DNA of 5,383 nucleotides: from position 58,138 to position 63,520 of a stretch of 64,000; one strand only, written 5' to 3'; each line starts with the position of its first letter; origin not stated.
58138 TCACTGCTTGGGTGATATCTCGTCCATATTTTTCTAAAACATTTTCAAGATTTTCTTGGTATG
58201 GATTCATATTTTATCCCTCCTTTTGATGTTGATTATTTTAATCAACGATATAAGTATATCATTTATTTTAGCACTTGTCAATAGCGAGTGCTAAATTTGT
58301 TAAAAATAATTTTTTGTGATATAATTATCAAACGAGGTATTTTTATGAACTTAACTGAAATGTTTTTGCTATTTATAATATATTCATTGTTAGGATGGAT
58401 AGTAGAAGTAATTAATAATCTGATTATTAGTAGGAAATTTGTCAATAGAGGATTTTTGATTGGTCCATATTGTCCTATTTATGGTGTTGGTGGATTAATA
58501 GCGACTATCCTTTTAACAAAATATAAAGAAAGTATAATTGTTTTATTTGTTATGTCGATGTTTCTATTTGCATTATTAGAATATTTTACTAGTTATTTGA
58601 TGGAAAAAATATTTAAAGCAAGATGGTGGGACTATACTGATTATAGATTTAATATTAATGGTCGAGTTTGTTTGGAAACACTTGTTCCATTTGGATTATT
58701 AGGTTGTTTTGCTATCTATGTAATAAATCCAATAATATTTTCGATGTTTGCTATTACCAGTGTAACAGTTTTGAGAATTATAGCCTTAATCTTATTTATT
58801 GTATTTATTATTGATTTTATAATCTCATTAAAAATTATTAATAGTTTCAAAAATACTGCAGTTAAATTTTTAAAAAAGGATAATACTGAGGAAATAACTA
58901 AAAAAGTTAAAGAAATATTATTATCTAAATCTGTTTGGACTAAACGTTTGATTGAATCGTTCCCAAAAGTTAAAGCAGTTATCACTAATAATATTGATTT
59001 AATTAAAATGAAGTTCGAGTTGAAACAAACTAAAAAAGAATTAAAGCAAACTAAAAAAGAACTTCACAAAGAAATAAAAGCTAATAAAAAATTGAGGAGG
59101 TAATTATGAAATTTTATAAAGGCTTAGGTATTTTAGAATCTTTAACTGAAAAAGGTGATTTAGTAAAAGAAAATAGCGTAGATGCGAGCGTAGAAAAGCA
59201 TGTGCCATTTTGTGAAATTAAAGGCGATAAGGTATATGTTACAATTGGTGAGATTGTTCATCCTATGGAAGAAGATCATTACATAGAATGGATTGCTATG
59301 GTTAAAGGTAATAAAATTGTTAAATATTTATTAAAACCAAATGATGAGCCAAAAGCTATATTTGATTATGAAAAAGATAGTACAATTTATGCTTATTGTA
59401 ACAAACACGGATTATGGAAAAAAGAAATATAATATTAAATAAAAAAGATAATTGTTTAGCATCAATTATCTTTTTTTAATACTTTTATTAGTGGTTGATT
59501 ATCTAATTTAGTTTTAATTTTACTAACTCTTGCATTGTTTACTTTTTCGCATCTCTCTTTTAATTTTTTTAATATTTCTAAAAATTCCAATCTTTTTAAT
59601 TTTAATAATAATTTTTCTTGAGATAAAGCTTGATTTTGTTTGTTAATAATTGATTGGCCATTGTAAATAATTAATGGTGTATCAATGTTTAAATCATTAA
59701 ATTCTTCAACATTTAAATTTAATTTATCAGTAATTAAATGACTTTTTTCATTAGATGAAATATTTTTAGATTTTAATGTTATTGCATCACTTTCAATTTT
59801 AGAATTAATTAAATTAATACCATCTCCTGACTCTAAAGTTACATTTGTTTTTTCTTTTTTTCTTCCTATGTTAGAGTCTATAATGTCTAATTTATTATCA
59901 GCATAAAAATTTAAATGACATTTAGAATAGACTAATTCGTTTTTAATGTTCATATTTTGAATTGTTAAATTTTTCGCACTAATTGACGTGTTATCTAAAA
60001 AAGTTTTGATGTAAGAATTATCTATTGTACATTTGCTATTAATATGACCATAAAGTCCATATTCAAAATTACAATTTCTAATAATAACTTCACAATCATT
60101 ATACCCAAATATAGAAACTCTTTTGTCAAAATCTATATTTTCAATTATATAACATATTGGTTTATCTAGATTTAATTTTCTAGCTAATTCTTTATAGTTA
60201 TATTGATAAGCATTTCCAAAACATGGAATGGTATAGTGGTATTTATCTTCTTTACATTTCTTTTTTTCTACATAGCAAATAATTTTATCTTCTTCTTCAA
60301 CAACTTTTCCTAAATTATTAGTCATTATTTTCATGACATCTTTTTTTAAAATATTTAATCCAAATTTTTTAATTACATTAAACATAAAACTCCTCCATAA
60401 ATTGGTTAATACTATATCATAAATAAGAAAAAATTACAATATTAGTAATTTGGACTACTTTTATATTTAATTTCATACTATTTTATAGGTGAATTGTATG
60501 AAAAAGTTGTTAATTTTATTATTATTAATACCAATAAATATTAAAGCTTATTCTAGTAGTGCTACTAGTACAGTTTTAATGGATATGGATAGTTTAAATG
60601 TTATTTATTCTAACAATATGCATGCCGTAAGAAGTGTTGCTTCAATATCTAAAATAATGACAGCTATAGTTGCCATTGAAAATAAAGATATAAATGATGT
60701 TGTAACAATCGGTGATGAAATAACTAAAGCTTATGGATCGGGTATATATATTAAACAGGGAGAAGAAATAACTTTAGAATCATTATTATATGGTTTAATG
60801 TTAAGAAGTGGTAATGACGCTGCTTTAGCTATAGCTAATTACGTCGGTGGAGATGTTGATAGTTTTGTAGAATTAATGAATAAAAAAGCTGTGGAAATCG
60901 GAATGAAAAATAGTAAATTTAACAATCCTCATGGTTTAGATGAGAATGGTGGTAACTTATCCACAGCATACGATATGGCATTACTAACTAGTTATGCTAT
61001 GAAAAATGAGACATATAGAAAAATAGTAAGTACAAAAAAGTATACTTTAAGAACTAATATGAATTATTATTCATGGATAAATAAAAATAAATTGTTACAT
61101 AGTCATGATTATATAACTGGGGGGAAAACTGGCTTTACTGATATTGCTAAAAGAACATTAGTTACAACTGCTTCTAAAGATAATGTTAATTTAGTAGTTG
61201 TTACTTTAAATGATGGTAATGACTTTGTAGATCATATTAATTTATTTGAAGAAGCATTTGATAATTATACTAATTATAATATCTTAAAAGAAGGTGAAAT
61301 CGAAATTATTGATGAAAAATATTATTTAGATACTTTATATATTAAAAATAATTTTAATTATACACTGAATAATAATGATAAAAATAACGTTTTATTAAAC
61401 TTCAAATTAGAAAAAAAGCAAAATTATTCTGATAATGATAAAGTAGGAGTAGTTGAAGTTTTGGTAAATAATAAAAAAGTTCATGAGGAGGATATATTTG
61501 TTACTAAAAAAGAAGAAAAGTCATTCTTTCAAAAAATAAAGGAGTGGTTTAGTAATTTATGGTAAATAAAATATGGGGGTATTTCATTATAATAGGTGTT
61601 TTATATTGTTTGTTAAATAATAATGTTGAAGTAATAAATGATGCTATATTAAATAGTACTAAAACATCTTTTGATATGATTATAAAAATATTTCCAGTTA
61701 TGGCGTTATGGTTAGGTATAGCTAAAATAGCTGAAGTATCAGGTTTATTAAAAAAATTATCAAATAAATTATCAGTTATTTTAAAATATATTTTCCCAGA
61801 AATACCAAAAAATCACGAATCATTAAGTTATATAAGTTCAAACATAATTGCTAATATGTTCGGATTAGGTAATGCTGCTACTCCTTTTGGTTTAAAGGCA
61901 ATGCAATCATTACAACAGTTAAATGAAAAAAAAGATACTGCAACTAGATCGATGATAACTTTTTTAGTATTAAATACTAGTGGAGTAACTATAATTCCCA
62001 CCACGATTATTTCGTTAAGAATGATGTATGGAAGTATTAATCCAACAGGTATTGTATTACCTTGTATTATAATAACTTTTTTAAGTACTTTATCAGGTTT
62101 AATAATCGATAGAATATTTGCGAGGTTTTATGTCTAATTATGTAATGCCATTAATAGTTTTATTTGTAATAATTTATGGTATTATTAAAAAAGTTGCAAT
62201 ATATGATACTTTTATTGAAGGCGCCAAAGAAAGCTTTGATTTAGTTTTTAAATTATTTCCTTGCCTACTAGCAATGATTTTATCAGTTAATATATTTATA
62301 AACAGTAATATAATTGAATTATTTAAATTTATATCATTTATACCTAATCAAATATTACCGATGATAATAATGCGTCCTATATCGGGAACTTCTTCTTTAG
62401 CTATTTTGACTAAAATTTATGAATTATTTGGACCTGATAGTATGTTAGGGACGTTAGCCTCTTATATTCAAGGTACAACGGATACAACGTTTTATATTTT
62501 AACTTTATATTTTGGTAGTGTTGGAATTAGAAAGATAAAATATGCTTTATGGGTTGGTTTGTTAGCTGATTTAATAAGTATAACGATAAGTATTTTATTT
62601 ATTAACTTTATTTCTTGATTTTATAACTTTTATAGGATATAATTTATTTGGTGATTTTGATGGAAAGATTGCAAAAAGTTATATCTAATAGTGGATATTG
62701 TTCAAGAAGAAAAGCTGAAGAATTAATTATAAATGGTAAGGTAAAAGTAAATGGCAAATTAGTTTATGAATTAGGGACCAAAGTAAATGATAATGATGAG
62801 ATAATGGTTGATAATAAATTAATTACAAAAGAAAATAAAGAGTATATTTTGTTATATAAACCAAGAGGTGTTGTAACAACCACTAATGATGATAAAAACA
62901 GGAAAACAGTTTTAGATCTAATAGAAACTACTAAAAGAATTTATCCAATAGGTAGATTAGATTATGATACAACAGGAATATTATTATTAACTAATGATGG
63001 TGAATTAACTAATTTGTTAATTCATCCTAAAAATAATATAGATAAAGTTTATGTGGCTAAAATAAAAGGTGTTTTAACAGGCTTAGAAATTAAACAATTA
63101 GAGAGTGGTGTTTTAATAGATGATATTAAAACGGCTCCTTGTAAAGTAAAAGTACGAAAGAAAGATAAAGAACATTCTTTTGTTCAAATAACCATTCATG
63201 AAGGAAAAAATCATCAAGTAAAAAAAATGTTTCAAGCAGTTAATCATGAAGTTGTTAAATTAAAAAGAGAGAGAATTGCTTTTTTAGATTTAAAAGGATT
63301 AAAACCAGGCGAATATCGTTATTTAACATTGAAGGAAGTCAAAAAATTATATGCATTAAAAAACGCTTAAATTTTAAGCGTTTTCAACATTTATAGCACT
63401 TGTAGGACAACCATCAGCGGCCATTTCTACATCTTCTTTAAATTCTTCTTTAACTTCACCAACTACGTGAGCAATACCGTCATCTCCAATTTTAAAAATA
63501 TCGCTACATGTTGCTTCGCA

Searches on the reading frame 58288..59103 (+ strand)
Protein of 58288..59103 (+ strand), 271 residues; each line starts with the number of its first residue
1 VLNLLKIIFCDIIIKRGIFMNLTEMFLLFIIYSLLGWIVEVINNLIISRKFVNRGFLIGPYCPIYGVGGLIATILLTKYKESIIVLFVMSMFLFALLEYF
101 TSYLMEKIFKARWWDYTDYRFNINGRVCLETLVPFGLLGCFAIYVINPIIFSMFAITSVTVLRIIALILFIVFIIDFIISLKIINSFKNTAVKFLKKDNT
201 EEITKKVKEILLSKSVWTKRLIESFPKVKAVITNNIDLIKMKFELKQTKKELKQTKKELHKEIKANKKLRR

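Call 18: search_protein_families(library=pfam, proteins=[window:58288-59103:+], max_evalue=0.0001)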
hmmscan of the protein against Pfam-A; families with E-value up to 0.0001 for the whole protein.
window:58288-59103:+ (271 aa): 1 family
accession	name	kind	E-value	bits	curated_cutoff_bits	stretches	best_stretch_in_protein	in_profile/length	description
PF06541.16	ABC_trans_CmpB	-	6.6e-49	166.4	25.9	1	27-180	1-150/151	Putative ABC-transporter type IV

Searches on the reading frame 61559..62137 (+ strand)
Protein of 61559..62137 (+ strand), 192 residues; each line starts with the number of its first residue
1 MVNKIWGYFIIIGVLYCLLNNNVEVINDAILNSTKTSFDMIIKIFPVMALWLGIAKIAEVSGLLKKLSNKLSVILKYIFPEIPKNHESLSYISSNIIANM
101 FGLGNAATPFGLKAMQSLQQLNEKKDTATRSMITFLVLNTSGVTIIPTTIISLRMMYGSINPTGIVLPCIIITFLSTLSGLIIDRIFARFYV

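Call 60: find_encoding_contigs(protein=window:61559-62137:+, flank=10000, max_places=4)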
Protein window:61559-62137:+ (192 aa): 6 contigs read that carry it; 4 places shown.
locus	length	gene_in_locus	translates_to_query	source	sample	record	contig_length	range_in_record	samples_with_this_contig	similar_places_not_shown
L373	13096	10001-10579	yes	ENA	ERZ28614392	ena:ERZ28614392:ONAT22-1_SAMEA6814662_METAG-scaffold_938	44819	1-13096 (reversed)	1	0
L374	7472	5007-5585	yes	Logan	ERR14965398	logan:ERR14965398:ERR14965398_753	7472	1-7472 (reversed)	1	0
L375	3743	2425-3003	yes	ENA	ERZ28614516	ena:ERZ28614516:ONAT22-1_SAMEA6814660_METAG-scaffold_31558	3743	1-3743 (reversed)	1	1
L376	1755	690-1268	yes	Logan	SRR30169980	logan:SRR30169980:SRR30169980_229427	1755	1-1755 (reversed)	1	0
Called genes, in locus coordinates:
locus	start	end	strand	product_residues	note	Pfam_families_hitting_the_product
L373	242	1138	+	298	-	PF01391:Collagen (weak), PF07602:DUF1565 (faint), PF13229:Beta_helix (weak)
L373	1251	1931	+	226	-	PF13489:Methyltransf_23, PF06325:PrmA (weak), PF13649:Methyltransf_25, PF13847:Methyltransf_31, PF08241:Methyltransf_11, PF08242:Methyltransf_12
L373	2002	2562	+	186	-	PF01832:Glucosaminidase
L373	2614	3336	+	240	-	PF00106:adh_short, PF08659:KR, PF13561:adh_short_C2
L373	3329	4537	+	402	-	PF06838:Met_gamma_lyase, PF01053:Cys_Met_Meta_PP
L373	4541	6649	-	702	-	PF13191:AAA_16 (weak), PF23569:NBD_SMAX1, PF00004:AAA, PF17871:AAA_lid_9, PF00004:AAA, PF07724:AAA_2, PF07728:AAA_5, PF10431:ClpB_D2-small, +5 more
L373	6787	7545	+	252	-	PF06541:ABC_trans_CmpB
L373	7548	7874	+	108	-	PF01880:Desulfoferrodox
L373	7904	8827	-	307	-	-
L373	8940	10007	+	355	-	PF00768:Peptidase_S11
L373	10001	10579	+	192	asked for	PF07670:Gate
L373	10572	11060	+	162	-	-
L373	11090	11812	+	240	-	PF01479:S4, PF00849:PseudoU_synth_2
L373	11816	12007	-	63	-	PF12797:Fer4_2 (weak), PF12837:Fer4_6 (weak), PF00037:Fer4 (faint), PF13459:Fer4_15, PF13370:Fer4_13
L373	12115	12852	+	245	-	-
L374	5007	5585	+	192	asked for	PF07670:Gate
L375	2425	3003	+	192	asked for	PF07670:Gate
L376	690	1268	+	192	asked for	PF07670:Gate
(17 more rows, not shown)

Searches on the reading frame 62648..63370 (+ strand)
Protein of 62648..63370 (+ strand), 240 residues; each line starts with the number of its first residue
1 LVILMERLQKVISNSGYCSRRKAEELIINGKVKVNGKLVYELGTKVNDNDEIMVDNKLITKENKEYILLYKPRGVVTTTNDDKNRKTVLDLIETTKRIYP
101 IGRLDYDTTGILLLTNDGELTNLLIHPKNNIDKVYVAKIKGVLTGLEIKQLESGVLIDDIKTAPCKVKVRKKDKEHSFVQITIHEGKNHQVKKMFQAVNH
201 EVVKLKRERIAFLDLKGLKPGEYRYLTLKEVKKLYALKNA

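Call 18: search_protein_families(library=pfam, proteins=[window:62648-63370:+], max_evalue=0.0001)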
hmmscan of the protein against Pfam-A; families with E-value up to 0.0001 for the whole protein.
window:62648-63370:+ (240 aa): 3 families
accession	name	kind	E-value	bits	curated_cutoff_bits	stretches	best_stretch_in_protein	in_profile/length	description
PF00849.27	PseudoU_synth_2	-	1.9e-25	90.3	26.8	1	66-197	2-152/152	RNA pseudouridylate synthase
PF01479.30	S4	-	1.5e-13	50.7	22.8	1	6-52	1-48/48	S4 domain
PF22421.1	SYY_C-terminal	-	7.1e-05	23.1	27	1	18-69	32-83/83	Tyrosine--tRNA ligase SYY-like C-terminal domain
